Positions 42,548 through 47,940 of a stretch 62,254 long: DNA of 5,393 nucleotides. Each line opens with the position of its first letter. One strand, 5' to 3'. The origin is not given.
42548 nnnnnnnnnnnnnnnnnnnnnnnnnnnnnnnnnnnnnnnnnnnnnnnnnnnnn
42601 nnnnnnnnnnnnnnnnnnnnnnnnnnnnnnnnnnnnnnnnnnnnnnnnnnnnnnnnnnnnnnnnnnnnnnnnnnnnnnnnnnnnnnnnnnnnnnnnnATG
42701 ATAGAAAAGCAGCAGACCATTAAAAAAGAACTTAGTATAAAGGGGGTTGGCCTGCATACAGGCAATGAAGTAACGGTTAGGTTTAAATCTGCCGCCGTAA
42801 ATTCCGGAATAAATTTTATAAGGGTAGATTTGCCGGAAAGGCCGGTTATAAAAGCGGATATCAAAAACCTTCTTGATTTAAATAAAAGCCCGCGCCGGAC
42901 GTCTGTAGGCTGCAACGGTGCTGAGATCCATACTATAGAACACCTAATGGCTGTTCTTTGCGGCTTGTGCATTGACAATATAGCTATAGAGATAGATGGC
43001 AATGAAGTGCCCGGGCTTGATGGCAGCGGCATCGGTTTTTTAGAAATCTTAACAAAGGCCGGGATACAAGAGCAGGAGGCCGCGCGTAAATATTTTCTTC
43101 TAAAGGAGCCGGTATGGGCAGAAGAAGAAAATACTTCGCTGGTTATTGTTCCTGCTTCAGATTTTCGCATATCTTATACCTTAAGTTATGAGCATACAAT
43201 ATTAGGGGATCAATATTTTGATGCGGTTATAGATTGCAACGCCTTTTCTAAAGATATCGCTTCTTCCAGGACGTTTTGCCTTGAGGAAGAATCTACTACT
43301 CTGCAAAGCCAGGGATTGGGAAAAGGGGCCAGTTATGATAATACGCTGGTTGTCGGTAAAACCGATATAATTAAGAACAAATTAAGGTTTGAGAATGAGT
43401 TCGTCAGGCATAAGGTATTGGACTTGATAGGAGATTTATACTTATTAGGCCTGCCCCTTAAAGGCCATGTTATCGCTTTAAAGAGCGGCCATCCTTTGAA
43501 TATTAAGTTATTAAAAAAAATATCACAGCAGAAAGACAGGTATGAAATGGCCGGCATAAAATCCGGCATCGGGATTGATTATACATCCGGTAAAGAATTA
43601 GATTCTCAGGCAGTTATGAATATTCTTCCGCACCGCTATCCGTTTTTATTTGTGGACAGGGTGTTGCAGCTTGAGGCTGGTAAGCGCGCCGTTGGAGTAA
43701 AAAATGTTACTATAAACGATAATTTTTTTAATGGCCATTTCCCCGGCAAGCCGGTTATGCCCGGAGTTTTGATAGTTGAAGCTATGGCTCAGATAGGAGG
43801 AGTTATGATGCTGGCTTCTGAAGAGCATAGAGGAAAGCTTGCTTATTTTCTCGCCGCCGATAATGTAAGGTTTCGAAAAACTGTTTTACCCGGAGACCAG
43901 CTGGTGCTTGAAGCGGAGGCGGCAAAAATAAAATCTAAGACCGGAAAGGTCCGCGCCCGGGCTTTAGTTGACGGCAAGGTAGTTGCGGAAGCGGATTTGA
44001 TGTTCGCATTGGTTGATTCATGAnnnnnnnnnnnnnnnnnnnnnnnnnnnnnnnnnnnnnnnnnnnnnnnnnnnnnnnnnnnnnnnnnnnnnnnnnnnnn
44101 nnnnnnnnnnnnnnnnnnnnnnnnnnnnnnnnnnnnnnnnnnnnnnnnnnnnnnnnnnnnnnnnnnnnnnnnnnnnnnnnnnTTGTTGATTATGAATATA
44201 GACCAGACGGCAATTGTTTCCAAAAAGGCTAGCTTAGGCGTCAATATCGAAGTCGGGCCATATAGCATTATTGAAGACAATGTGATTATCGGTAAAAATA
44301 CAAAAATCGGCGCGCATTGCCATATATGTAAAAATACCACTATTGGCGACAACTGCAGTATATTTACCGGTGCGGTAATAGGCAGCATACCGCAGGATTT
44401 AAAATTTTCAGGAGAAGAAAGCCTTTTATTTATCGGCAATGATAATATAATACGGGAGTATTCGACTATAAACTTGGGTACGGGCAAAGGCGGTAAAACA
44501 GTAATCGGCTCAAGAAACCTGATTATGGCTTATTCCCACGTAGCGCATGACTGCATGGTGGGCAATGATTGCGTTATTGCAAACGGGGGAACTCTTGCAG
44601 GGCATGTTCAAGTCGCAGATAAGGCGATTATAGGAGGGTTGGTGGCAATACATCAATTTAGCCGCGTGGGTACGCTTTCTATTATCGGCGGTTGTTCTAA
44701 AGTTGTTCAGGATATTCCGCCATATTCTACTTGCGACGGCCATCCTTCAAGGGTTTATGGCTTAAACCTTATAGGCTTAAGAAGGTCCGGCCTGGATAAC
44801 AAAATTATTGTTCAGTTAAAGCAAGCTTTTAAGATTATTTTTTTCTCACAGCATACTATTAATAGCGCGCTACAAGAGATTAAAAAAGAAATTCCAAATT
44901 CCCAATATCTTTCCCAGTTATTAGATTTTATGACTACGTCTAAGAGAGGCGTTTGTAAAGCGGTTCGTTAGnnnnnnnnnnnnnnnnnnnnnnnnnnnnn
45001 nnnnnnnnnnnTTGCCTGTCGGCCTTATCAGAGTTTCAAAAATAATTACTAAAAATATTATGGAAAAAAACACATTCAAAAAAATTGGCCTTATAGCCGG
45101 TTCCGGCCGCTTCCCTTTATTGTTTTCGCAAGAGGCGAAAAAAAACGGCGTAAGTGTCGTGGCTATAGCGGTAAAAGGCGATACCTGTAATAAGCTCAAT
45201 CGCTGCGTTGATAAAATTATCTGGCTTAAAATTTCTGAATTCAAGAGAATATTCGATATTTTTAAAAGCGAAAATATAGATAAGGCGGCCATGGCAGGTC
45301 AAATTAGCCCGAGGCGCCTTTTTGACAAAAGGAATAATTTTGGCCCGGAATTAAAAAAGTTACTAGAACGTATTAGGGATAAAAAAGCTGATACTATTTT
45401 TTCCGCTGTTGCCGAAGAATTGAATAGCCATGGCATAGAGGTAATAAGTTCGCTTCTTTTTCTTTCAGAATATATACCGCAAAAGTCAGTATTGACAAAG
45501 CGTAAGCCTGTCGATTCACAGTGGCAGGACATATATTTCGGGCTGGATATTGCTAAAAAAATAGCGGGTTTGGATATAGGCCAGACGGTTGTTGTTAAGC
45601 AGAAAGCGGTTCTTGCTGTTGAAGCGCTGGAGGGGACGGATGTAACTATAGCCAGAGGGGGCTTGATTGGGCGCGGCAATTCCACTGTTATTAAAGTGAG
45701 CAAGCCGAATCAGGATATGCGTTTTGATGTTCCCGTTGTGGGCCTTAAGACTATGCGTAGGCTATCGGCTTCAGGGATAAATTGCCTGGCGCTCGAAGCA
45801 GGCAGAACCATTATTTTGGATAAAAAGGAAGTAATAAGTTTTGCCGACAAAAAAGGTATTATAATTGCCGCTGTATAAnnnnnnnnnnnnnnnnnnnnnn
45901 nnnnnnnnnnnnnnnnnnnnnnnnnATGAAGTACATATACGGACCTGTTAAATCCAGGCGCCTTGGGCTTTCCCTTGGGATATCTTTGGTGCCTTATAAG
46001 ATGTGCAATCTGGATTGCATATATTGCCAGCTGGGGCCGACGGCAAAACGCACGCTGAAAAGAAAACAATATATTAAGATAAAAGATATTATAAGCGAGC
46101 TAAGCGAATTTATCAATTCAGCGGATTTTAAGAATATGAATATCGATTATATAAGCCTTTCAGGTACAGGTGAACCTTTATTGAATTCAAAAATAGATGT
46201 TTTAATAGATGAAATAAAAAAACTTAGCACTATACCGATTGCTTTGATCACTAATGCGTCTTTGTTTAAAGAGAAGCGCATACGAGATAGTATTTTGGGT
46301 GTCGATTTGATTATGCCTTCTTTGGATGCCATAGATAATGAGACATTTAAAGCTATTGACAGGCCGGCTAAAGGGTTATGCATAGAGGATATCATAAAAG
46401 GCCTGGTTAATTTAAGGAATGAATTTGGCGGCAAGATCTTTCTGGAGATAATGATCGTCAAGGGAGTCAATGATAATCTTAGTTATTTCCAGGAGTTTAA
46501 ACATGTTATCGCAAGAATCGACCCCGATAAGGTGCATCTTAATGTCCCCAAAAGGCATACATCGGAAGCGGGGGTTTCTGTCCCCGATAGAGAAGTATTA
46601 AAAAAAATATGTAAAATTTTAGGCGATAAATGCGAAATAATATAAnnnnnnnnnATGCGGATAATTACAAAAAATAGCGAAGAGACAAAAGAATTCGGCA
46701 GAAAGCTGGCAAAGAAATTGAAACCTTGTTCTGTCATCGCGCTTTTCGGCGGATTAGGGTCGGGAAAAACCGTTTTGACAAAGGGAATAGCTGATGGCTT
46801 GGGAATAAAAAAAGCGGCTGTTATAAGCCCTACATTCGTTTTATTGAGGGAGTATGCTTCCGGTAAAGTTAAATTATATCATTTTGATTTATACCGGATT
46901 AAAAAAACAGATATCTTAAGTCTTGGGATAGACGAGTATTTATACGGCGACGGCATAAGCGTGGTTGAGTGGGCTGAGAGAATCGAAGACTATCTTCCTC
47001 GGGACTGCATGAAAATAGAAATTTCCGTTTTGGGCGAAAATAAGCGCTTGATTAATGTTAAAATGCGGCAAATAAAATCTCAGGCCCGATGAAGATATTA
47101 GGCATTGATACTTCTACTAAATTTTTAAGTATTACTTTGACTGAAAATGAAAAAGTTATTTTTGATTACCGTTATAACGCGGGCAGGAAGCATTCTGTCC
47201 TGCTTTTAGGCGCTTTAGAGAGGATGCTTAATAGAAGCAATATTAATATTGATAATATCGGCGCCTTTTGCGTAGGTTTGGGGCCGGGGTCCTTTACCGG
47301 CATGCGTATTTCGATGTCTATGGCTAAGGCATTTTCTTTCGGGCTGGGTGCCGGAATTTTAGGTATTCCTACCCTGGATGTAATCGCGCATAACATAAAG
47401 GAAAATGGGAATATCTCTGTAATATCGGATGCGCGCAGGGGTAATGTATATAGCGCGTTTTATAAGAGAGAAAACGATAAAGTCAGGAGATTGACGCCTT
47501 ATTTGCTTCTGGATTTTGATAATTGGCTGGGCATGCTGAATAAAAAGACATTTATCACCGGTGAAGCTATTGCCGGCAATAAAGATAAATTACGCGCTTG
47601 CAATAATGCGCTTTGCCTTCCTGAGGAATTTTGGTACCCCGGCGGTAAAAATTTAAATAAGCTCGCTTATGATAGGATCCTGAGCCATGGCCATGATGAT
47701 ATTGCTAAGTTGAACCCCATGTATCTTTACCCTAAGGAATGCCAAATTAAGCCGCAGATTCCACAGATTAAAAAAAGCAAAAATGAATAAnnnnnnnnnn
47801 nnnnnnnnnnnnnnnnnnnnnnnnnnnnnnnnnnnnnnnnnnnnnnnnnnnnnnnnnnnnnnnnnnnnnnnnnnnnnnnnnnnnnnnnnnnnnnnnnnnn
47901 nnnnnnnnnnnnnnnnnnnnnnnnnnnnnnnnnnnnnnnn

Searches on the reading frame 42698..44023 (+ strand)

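Call 61: search_protein_families(library=pfam, proteins=[window:42698-44023:+], max_evalue=0.00001)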
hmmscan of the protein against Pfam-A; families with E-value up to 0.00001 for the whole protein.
window:42698-44023:+ (441 aa): 2 families
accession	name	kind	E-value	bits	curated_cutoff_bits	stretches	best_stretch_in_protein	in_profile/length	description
PF03331.19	LpxC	-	1.2e-92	310.6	27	1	5-276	1-267/268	UDP-3-O-acyl N-acetylglycosamine deacetylase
PF07977.19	FabA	-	1.1e-36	125.9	23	1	310-432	1-137/138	FabA-like domain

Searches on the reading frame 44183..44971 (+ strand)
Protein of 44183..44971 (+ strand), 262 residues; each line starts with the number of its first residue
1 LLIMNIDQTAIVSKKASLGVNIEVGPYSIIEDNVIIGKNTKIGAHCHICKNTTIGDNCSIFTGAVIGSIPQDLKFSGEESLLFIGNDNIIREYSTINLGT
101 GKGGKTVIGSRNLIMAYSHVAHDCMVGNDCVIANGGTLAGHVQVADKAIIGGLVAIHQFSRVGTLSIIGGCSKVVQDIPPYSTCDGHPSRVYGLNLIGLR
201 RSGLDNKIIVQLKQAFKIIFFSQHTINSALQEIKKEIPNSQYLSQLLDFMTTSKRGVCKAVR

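Call 61: search_protein_families(library=pfam, proteins=[window:44183-44971:+], max_evalue=0.00001)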
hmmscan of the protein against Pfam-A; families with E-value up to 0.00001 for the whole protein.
window:44183-44971:+ (262 aa): 3 families
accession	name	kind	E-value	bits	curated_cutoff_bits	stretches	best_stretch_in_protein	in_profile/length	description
PF13720.11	Acetyltransf_11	-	2.7e-24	85.8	24.5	1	177-258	1-82/82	Udp N-acetylglucosamine O-acyltransferase; Domain 2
PF00132.30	Hexapep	-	1e-20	72.9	27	3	106-139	2-35/36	Bacterial transferase hexapeptide (six repeats)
PF25084.1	LbH_EIF2B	-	1.4e-07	31.9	54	0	22-66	10-53/105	EIF2B subunit epsilon LbH domain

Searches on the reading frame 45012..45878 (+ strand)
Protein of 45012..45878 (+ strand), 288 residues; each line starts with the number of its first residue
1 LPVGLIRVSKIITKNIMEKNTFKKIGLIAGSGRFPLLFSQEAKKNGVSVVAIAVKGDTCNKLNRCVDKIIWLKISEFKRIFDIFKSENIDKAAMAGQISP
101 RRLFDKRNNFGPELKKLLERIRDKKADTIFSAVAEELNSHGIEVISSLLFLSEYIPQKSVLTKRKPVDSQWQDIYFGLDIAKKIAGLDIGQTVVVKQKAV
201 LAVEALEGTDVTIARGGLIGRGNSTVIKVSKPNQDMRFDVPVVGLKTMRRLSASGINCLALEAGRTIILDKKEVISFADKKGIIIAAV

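Call 61: search_protein_families(library=pfam, proteins=[window:45012-45878:+], max_evalue=0.00001)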
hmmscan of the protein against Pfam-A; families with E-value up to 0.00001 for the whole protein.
window:45012-45878:+ (288 aa): 2 families
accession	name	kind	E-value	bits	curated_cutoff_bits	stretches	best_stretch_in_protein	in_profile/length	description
PF06230.17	LpxI_C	-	5.6e-48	162.6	25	1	158-285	2-130/131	LpxI C-terminal domain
PF17930.7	LpxI_N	-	1.5e-31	109.5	25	1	24-152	1-127/129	LpxI N-terminal domain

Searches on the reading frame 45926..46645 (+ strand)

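Call 61: search_protein_families(library=pfam, proteins=[window:45926-46645:+], max_evalue=0.00001)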
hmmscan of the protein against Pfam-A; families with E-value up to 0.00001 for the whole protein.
window:45926-46645:+ (239 aa): 1 family
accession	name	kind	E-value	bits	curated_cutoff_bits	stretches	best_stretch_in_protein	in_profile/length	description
PF04055.27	Radical_SAM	-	3.8e-16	60.1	29.5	1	22-184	2-157/166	Radical SAM superfamily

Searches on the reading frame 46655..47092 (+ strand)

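Call 61: search_protein_families(library=pfam, proteins=[window:46655-47092:+], max_evalue=0.00001)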
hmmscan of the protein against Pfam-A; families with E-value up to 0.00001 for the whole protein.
window:46655-47092:+ (145 aa): 1 family
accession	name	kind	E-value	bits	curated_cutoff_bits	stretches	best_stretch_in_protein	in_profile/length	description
PF02367.23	TsaE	-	5.5e-39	133.5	26.6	1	6-131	2-126/128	Threonylcarbamoyl adenosine biosynthesis protein TsaE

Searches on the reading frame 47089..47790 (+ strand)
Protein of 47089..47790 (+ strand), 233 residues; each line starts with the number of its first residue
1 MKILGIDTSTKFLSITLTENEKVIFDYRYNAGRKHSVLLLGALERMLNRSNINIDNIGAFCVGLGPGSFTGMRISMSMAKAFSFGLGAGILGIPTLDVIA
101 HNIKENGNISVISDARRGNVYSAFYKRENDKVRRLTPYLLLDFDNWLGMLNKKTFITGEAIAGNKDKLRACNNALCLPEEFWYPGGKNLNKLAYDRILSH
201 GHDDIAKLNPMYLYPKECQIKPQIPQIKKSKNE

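Call 61: search_protein_families(library=pfam, proteins=[window:47089-47790:+], max_evalue=0.00001)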
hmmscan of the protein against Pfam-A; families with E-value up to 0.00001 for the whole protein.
window:47089-47790:+ (233 aa): 1 family
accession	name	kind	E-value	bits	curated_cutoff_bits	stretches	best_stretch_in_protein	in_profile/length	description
PF00814.31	TsaD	-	2.5e-23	83.6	24.8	1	31-154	25-155/264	tRNA N6-adenosine threonylcarbamoyltransferase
